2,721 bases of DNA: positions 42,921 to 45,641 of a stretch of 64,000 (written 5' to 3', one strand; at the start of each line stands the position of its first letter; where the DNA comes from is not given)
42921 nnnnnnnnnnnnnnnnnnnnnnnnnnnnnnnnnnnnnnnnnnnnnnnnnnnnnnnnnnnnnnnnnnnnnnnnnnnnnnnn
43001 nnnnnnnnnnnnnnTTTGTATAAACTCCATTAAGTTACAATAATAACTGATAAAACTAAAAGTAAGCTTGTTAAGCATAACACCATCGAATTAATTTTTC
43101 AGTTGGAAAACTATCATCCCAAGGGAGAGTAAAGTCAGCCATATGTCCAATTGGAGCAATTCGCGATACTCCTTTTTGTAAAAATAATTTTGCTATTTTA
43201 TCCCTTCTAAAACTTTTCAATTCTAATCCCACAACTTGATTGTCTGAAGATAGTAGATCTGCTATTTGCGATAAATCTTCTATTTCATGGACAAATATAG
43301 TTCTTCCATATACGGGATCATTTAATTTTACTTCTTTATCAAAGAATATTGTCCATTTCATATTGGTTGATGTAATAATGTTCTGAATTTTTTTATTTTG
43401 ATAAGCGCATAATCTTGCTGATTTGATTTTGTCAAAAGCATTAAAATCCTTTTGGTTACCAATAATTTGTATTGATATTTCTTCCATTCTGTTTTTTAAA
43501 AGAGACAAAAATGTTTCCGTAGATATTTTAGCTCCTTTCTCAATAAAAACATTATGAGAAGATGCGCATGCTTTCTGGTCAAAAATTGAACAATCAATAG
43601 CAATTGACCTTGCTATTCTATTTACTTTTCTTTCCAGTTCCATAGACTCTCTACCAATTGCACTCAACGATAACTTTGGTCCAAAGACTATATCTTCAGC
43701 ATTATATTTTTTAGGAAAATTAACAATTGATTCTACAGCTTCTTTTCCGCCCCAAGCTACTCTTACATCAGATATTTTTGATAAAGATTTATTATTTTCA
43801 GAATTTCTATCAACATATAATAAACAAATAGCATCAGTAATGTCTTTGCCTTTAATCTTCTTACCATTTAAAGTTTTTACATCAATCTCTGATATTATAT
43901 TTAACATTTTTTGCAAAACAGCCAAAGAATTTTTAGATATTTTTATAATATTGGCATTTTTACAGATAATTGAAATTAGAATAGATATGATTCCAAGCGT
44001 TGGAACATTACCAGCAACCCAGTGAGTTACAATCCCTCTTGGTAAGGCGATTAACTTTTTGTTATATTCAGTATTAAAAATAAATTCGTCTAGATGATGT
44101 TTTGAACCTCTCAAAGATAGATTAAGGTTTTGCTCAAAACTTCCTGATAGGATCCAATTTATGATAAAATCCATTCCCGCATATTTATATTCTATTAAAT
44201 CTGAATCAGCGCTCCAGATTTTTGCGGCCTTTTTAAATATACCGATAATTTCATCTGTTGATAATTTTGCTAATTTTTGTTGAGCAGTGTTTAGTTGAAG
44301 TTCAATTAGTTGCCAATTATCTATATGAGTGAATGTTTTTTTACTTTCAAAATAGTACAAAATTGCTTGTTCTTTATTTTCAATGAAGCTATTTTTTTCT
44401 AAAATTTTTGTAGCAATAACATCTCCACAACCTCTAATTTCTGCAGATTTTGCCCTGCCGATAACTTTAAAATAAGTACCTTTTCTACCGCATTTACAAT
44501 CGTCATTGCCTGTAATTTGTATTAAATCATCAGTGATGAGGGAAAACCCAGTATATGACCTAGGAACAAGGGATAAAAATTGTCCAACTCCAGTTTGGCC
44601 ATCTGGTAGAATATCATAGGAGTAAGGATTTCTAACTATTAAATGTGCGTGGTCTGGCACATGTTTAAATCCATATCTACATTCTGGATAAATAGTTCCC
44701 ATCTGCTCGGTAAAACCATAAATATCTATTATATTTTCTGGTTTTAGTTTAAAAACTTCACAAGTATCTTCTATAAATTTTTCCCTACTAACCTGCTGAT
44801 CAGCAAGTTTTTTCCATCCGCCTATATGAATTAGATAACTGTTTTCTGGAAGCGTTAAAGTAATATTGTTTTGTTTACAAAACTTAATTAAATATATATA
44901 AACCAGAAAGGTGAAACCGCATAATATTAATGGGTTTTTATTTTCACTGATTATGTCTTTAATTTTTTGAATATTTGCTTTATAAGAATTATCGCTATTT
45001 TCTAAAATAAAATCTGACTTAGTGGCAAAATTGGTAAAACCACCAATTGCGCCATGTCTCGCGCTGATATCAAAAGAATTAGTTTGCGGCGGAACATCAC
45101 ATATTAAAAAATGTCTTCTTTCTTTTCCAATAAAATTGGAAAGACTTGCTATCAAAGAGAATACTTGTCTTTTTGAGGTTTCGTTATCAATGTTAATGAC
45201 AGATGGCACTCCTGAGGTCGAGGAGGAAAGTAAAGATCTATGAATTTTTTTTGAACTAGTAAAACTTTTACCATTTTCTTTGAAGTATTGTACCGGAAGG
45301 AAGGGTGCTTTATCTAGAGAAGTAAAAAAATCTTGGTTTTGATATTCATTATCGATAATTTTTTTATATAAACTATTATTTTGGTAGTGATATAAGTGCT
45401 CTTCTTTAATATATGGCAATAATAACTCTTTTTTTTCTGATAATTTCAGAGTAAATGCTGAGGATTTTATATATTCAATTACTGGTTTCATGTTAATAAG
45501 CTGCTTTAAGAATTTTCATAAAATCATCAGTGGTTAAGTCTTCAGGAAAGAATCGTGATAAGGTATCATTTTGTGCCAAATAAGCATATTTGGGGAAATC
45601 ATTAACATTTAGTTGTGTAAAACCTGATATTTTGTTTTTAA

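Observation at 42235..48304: Reverse-oriented carrier-protein acyl-tailoring operon embedded in the pseudaminic acid genes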

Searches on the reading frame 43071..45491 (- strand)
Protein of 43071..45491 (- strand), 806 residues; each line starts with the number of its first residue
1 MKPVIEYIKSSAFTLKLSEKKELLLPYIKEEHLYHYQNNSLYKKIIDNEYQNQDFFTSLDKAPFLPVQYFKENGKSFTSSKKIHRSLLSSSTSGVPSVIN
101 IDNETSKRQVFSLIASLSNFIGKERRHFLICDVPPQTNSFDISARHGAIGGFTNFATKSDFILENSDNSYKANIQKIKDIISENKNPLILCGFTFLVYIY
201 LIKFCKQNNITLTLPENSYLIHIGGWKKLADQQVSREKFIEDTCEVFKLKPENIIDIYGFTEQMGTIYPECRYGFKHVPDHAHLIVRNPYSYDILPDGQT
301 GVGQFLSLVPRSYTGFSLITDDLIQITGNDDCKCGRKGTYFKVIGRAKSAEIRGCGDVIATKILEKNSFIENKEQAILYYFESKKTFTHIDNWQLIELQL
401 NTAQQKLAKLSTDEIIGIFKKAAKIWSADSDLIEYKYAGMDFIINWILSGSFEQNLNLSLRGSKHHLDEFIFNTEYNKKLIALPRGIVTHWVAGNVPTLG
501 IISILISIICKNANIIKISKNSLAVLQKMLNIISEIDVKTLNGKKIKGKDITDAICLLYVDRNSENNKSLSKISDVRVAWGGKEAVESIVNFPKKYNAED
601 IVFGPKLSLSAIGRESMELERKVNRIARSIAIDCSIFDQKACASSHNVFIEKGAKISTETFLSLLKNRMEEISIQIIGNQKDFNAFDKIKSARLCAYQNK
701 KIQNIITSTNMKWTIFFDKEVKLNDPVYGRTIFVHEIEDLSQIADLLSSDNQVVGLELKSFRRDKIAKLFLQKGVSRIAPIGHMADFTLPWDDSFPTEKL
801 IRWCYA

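Call 3: search_protein_families(library=pfam, proteins=[window:43071-45491:-], max_evalue=0.01)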
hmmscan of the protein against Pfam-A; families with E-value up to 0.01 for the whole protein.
window:43071-45491:- (806 aa): 2 families
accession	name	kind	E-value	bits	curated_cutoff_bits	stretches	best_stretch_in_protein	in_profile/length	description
PF05893.19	LuxC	-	3.8e-68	230.7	21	1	407-803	1-401/401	Acyl-CoA reductase (LuxC)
PF04443.18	LuxE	-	8.6e-66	222.8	24.9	1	9-363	23-390/391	Acyl-protein synthetase, LuxE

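Call 4: search_protein_families(library=ncbifam, proteins=[window:43071-45491:-], max_evalue=0.01)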
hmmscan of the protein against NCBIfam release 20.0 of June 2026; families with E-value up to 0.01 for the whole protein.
window:43071-45491:- (806 aa): 6 families
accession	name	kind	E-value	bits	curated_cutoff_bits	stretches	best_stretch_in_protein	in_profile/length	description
NF052251.1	LCFA_red_LuxC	equivalog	4.3e-31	107.9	750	1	462-782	121-421/478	long-chain-fatty-acyl-CoA reductase LuxC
NF052244.1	LCFA_lig_LuxE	equivalog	1.6e-29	103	550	1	11-362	20-365/367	long-chain-fatty-acid--protein ligase LuxE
TIGR03335.1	F390_ftsA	equivalog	2e-06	26.8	458.7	1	252-453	230-430/445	coenzyme F390 synthetase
TIGR02155.1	PA_CoA_ligase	equivalog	0.00015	20.4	646.3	0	254-394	223-361/422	phenylacetate--CoA ligase PaaK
NF004471.0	PRK05803.1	subfamily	0.00083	18.6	252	1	661-753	70-156/235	RNA polymerase sporulation sigma factor SigK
TIGR02846.1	spore_sigmaK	equivalog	0.0032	17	298.65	1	670-754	77-155/227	RNA polymerase sporulation sigma factor SigK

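Call 12: find_homologous_proteins(query=window:43071-45491:-, max_evalue=1e-10)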
Query window:43071-45491:- (806 aa): 707 proteins with E <= 1e-10 among 8000 candidates; the best 120 are listed.
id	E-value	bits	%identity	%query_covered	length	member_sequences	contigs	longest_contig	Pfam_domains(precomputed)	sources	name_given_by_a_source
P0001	0.0e+0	1822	100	100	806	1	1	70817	PF04443.18,PF05893.20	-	-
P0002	0.0e+0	1218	64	100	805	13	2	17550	PF04443.18,PF05893.20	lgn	-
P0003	0.0e+0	1116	60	100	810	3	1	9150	PF04443.18,PF05893.20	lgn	-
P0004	0.0e+0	1109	60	100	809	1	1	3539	PF04443.18,PF05893.20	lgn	-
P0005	4.8e-231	787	45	99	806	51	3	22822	PF04443.18,PF05893.20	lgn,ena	-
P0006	2.9e-230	785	45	99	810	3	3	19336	PF04443.18,PF05893.20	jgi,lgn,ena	-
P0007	4.3e-228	778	44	99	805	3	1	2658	PF04443.18,PF05893.20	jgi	-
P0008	1.8e-224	766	46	98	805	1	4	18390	PF04443.18,PF05893.20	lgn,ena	-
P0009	1.3e-219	749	42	99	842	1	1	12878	PF04443.18,PF05893.20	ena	-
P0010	8.3e-210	717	44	100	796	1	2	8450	PF04443.18,PF05893.20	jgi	-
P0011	1.2e-203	697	41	99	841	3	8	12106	PF04443.18,PF05893.20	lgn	-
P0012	2.3e-201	689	40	99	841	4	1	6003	PF04443.18,PF05893.20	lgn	-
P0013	2.9e-195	669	41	99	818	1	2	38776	PF04443.18,PF05893.20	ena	-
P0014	8.0e-190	651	40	98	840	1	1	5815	PF04443.18,PF05893.20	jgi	jgi:hypothetical protein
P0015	4.8e-189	648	40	99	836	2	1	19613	PF04443.18,PF05893.20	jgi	jgi:hypothetical protein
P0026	1.8e-184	633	39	98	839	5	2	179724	PF04443.18,PF05893.20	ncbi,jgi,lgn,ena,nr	ncbi:MAG TPA: acyl-CoA reductase [Reyranella sp.]|nr:acyl-CoA reductase [Reyranella sp.]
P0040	3.4e-174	599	37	99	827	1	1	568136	PF04443.18,PF05893.20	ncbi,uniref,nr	ncbi:acyl-CoA reductase [Winogradskyella litoriviva]|uniref:Acyl-CoA reductase n=1 Tax=Winogradskyel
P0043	5.4e-172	592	36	99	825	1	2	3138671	PF04443.18,PF05893.20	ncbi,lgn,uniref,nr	ncbi:acyl-CoA reductase [Vibrio aquimaris]|uniref:Acyl-protein synthetase, LuxE n=1 Tax=Vibrio aquim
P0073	1.8e-167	577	36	99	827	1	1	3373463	PF04443.18,PF05893.20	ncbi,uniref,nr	ncbi:LuxE/PaaK family acyltransferase [Vibrio sp. SCSIO 43137]|uniref:LuxE/PaaK family acyltransfera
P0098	1.4e-164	568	36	98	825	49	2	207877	PF04443.18,PF05893.20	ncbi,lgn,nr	ncbi:acyl-CoA reductase [Vibrio vulnificus]|nr:acyl-CoA reductase [Vibrio vulnificus] ELG4950227.1 a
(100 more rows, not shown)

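Call 14: find_related_loci(query=A1, collection=genome_contigs, flank=10000)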
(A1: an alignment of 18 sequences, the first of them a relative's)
Query A1 (806 aa) in genome_contigs; peptide patterns used: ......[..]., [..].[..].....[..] (x = any residue, [..] = any of these).
282 stretches matched a pattern; 229 encode a relative of the query (tblastn E <= 1e-3); the best 80 are kept; 80 distinct loci.
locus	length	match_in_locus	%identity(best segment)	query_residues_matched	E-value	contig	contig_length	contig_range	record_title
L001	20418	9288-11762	40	3-803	0e+0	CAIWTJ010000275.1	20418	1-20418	MAG: Enhydrobacter aerosaccus isolate Umea3p3_bin-0614 genome assembly, contig: bin-0614:275/306, whole genome shotgun s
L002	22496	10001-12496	39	12-803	0e+0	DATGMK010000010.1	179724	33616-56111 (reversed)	MAG TPA_asm: Reyranella sp. isolate SMAG_U9910 k141_523644, whole genome shotgun sequence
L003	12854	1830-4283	39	3-803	0e+0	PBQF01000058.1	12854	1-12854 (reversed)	MAG: Parcubacteria group bacterium isolate NP996 MHASMcontig_375146, whole genome shotgun sequence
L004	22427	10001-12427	37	8-803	1e-179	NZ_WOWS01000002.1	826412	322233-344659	Winogradskyella endarachnes strain HL2-2 IOKEMLJD_2, whole genome shotgun sequence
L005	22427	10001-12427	37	8-803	5e-179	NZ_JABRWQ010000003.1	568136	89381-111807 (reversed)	Winogradskyella litoriviva strain KMM6491 NODE_3_length_568136_cov_46.547447, whole genome shotgun sequence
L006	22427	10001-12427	37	8-803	2e-176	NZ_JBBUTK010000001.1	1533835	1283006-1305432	Allomuricauda sp. d1 Scaffold1, whole genome shotgun sequence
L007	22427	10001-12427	37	8-803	3e-176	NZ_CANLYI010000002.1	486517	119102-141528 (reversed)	Uncultured Winogradskyella sp. isolate 3-713-3Z.fasta NODE_2, whole genome shotgun sequence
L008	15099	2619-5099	34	3-803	5e-174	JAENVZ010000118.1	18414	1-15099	MAG: Alphaproteobacteria bacterium isolate 3_4_m_bin1 c_000001854091, whole genome shotgun sequence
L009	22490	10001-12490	34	6-803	6e-173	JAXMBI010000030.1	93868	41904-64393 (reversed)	MAG: Pirellulales bacterium isolate STL-PLA32 C1.299.fa-30, whole genome shotgun sequence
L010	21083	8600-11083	37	6-803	4e-173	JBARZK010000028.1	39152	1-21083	MAG: Erythrobacter sp. isolate MFD12172_ilm_asm_bin5 k127_112093, whole genome shotgun sequence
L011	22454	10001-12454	35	6-803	3e-171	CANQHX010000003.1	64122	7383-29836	MAG: uncultured Lachnospiraceae bacterium isolate Lapin-030__bin47 genome assembly, contig: Lapin-030__NODE_661_length_6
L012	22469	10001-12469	34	13-803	2e-171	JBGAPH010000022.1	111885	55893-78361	MAG: Pirellulales bacterium isolate MAG_AAO_H125.26 AAOH125-26_opera_contig_728, whole genome shotgun sequence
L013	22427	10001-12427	36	8-803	8e-171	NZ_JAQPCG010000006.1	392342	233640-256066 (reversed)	Maribacter sp. PR1 PR1_contig_6, whole genome shotgun sequence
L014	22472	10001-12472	35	6-803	9e-171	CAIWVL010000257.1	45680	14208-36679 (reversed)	MAG: uncultured Spartobacteria bacterium isolate F14_bin-0563 genome assembly, contig: bin-0563:257/380, whole genome sh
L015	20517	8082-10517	36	6-804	3e-170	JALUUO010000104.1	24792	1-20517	MAG: Nitrospirae bacterium isolate 128-326_metabat1_scaf2bin.025 128-326_scaffold_728_c1, whole genome shotgun sequence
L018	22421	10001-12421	35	8-803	4e-169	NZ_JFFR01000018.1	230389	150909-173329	Vibrio fortis strain Dalian14 scaffold31, whole genome shotgun sequence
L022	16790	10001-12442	35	6-803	4e-168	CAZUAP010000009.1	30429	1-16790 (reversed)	MAG TPA_asm: uncultured Acetatifactor sp. isolate SRP222552_co1_288 genome assembly, contig: NODE_530_length_30429_cov_1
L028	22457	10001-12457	34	6-803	2e-166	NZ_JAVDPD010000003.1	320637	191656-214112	Cerasicoccus maritimus strain NBRC 105382 contig3, whole genome shotgun sequence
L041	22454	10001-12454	35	6-803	1e-169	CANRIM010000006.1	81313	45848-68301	MAG: uncultured Lachnospiraceae bacterium isolate Lapin-019__bin22 genome assembly, contig: Lapin-019__NODE_131_length_8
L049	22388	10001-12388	35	18-803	5e-160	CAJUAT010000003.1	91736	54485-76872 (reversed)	MAG TPA_asm: uncultured Muribaculaceae bacterium isolate MGBC127629 genome assembly, contig: MGBC127629.3, whole genome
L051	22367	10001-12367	37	22-803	1e-166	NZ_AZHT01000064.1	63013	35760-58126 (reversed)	Prevotella sp. HJM029 contig_000064, whole genome shotgun sequence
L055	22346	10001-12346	35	30-803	2e-159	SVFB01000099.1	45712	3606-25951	MAG: Lachnospiraceae bacterium isolate SIG321 k141_716923, whole genome shotgun sequence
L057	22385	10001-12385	34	19-803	2e-159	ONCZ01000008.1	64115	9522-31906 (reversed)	uncultured Prevotellaceae bacterium isolate RUG195 genome assembly, contig: scaffold_143, whole genome shotgun sequence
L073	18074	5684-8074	35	18-803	2e-163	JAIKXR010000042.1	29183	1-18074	MAG: Paludibacteraceae bacterium isolate RUI460 k141_658145_flag=1_multi=7.0000_len=29183, whole genome shotgun sequence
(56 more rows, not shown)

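Call 16: find_encoding_contigs(protein=P0002, flank=10000, max_places=4)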
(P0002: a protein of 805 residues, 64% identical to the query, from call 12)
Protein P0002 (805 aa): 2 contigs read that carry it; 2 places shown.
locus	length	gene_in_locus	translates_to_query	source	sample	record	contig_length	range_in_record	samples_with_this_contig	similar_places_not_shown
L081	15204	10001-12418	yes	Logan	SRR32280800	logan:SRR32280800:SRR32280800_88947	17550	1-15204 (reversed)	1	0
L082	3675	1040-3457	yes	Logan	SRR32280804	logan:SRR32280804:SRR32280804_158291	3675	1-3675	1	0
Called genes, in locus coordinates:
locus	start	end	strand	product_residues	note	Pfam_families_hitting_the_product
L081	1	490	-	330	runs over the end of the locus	PF00106:adh_short (weak), PF01073:3Beta_HSD, PF01370:Epimerase, PF02719:Polysacc_synt_2, PF04321:RmlD_sub_bind (weak), PF05368:NmrA (weak), PF13460:NAD_binding_10, PF16363:GDP_Man_Dehyd, +1 more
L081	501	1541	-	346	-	-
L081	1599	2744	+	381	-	PF04932:Wzy_C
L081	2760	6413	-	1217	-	-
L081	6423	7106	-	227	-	-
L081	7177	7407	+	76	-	PF00550:PP-binding (faint)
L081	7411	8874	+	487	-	PF00501:AMP-binding, PF13193:AMP-binding_C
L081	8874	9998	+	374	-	PF00465:Fe-ADH, PF13685:Fe-ADH_2 (faint), PF25137:ADH_Fe_C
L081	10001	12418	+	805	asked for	PF04443:LuxE, PF05893:LuxC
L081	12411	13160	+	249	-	PF02522:Antibiotic_NAT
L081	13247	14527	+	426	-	PF16254:DUF4910, PF09940:DUF2172, PF16221:HTH_47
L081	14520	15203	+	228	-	?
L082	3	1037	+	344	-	?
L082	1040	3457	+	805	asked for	PF04443:LuxE, PF05893:LuxC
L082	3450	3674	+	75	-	?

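Call 17: find_encoding_contigs(protein=P0005, flank=10000, max_places=4)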
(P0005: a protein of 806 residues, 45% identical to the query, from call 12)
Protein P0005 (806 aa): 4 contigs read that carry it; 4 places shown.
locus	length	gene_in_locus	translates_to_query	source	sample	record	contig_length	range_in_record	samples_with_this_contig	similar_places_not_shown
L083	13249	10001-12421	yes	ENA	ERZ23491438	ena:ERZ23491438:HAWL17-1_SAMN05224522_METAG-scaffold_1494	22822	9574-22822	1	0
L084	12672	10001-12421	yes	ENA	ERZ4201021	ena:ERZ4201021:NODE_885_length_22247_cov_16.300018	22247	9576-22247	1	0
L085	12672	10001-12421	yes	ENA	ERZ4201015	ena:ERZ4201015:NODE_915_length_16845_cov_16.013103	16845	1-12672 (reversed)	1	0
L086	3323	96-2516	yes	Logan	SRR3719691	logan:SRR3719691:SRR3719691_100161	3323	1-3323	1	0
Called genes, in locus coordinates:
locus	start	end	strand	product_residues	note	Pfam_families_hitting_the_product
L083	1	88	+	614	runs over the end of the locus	-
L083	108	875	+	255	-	PF02348:CTP_transf_3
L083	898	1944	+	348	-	PF13489:Methyltransf_23, PF08241:Methyltransf_11 (faint), PF08242:Methyltransf_12 (weak)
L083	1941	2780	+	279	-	PF01370:Epimerase, PF04321:RmlD_sub_bind, PF16363:GDP_Man_Dehyd, PF02719:Polysacc_synt_2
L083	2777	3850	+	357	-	PF03102:NeuB, PF08666:SAF (weak)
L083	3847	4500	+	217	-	PF00535:Glycos_transf_2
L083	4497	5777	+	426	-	PF00202:Aminotran_3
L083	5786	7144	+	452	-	PF16254:DUF4910, PF09940:DUF2172, PF16221:HTH_47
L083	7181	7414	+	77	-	-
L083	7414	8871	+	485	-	PF00501:AMP-binding, PF13193:AMP-binding_C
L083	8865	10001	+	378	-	PF00465:Fe-ADH, PF13685:Fe-ADH_2 (faint), PF25137:ADH_Fe_C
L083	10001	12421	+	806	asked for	PF04443:LuxE, PF05893:LuxC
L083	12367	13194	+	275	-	PF02522:Antibiotic_NAT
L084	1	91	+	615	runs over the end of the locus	-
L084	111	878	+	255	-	PF02348:CTP_transf_3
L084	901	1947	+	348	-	PF13489:Methyltransf_23, PF08242:Methyltransf_12 (weak)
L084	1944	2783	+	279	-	PF01370:Epimerase, PF04321:RmlD_sub_bind, PF16363:GDP_Man_Dehyd, PF02719:Polysacc_synt_2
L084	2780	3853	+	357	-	PF03102:NeuB, PF08666:SAF (weak)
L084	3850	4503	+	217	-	PF00535:Glycos_transf_2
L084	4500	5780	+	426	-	PF00202:Aminotran_3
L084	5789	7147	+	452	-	PF16254:DUF4910, PF09940:DUF2172, PF16221:HTH_47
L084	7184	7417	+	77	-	-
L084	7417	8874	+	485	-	PF00501:AMP-binding, PF13193:AMP-binding_C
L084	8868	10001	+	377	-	PF00465:Fe-ADH, PF13685:Fe-ADH_2 (faint), PF25137:ADH_Fe_C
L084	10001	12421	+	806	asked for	PF04443:LuxE, PF05893:LuxC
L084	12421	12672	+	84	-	?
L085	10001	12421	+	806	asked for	PF04443:LuxE, PF05893:LuxC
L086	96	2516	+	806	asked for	PF04443:LuxE, PF05893:LuxC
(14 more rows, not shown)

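Call 18: find_encoding_contigs(protein=P0098, flank=10000, max_places=2)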
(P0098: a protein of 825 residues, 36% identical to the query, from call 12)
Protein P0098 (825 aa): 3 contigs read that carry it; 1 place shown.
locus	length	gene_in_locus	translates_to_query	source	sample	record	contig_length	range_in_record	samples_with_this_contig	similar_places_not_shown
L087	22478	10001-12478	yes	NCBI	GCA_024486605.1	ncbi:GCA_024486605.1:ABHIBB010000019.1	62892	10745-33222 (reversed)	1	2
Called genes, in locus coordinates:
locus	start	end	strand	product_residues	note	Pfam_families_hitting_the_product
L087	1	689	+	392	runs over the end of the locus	PF02350:Epimerase_2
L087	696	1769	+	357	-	PF03102:NeuB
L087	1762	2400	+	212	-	PF17836:PglD_N (weak), PF25087:GMPPB_C (faint), PF14602:Hexapep_2 (faint), PF00132:Hexapep (weak)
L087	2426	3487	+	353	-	PF00571:CBS, PF00483:NTP_transferase, PF12804:NTP_transf_3 (weak)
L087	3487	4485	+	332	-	PF01408:GFO_IDH_MocA, PF02894:GFO_IDH_MocA_C, PF22725:GFO_IDH_MocA_C3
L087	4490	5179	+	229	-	PF02348:CTP_transf_3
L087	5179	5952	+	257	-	PF00106:adh_short, PF01370:Epimerase, PF13561:adh_short_C2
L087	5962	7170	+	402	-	PF13439:Glyco_transf_4 (weak), PF20706:GT4-conflict, PF00534:Glycos_transf_1, PF13692:Glyco_trans_1_4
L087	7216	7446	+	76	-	-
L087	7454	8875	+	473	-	PF00501:AMP-binding, PF13193:AMP-binding_C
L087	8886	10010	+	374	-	PF00465:Fe-ADH, PF25137:ADH_Fe_C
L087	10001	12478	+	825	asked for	PF04443:LuxE, PF05893:LuxC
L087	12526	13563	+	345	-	-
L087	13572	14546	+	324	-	PF01522:Polysacc_deac_1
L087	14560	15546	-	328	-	PF07388:A-2_8-polyST (faint)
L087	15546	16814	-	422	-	PF04413:Glycos_transf_N, PF00534:Glycos_transf_1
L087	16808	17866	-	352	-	PF01075:Glyco_transf_9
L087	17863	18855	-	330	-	PF03279:Lip_A_acyltrans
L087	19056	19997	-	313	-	PF00899:ThiF (faint), PF01073:3Beta_HSD, PF01370:Epimerase, PF02719:Polysacc_synt_2 (faint), PF04321:RmlD_sub_bind (faint), PF16363:GDP_Man_Dehyd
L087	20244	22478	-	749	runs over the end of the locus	PF06082:YjbH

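Call 19: find_encoding_contigs(protein=P0040, flank=10000, max_places=1)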
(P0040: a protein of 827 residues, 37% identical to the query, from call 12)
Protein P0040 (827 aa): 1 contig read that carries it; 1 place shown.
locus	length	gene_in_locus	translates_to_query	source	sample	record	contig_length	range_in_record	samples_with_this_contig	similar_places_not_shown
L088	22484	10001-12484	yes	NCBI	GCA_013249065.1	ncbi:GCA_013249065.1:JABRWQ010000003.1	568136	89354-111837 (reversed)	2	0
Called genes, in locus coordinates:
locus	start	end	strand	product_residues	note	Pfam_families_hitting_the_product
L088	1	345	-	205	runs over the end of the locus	PF02589:LUD_dom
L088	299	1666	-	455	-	PF02589:LUD_dom, PF13187:Fer4_9 (faint), PF13183:Fer4_8, PF13237:Fer4_10 (faint), PF12838:Fer4_7 (weak), PF13534:Fer4_17 (weak), PF11870:LutB_C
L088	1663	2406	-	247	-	PF02754:CCG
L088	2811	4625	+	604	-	PF00474:SSF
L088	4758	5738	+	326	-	PF20511:PMI_typeI_cat, PF21621:MPI_cupin_dom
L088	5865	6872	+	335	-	PF28535:DUF8431, PF03372:Exo_endo_phos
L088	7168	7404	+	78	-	PF00550:PP-binding (weak)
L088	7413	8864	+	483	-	PF00501:AMP-binding, PF13193:AMP-binding_C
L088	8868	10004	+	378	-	PF00465:Fe-ADH, PF13685:Fe-ADH_2 (weak), PF25137:ADH_Fe_C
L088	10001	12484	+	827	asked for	PF04443:LuxE, PF05893:LuxC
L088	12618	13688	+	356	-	PF08545:ACP_syn_III, PF08541:ACP_syn_III_C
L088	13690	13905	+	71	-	-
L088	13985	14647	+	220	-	PF25084:LbH_EIF2B (faint), PF00132:Hexapep (faint), PF14602:Hexapep_2 (weak)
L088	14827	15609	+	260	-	PF01261:AP_endonuc_2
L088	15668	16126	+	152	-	PF00588:SpoU_methylase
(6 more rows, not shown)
